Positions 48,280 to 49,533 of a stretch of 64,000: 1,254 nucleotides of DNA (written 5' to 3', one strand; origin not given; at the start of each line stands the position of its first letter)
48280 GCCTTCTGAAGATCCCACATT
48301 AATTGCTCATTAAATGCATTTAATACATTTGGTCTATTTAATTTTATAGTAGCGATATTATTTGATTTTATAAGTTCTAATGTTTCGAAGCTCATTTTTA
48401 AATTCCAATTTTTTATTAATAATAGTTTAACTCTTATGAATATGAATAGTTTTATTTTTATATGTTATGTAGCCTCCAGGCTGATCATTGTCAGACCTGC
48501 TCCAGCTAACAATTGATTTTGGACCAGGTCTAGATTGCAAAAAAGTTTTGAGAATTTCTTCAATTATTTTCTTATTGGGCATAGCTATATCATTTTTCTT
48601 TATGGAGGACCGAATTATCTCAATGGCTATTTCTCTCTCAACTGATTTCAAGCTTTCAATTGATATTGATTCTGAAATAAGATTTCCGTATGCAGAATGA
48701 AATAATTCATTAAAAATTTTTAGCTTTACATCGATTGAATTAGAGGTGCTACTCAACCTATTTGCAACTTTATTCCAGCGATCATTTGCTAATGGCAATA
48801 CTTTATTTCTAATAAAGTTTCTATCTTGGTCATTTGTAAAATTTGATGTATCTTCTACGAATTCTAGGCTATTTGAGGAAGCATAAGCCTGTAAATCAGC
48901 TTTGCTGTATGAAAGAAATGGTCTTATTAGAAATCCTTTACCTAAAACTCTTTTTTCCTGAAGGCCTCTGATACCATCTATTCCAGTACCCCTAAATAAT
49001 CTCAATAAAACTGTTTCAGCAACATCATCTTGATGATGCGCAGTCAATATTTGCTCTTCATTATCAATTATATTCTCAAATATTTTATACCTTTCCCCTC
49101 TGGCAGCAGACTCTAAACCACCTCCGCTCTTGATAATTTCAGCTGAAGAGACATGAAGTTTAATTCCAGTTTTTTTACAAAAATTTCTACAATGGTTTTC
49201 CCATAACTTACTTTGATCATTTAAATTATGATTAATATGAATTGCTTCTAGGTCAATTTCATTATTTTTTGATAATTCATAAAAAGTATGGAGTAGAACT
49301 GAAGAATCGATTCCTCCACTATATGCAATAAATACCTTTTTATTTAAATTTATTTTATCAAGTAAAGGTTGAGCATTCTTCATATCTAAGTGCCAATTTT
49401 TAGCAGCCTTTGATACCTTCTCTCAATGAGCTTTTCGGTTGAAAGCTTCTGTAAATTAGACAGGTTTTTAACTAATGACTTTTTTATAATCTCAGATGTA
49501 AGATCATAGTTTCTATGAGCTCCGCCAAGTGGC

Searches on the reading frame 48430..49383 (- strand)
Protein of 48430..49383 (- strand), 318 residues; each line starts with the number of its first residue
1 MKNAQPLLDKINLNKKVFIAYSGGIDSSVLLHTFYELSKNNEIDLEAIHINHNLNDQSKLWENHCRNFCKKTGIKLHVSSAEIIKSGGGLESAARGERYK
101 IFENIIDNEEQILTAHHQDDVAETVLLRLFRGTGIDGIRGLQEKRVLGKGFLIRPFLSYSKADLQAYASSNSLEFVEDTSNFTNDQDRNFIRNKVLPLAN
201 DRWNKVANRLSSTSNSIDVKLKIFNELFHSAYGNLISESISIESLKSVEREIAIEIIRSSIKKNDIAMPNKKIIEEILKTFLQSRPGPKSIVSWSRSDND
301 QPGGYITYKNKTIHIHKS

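Call 36: search_protein_families(library=pfam, proteins=[window:48430-49383:-], max_evalue=0.001)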
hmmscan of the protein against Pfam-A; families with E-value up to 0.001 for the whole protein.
window:48430-49383:- (318 aa): 1 family
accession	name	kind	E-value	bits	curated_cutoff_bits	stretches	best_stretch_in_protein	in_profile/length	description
PF01171.26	ATP_bind_3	-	5e-55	186.5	27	1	16-193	1-181/182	PP-loop family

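Call 72: search_solved_structures(query=window:48430-49383:-, max_evalue=0.001)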
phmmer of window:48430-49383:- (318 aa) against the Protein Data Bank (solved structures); distinct sequences matched with E-value up to 0.001: 5.
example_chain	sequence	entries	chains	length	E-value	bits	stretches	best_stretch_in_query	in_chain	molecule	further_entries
1ni5_A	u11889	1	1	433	3.7e-38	135.1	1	13-215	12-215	Putative cell cycle protein mesJ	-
1wy5_A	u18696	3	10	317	1.6e-25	93.6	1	14-199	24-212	Hypothetical UPF0072 protein AQ_1887 | tRNA(Ile)-lysidine synthase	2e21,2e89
3a2k_A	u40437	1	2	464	2.5e-25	93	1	16-227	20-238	tRNA(Ile)-lysidine synthase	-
3vrh_A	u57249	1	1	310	1.2e-05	28.4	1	13-179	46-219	Putative uncharacterized protein PH0300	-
5mko_A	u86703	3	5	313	1.2e-05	28.3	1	13-179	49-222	TtuA PH0300 | PH0300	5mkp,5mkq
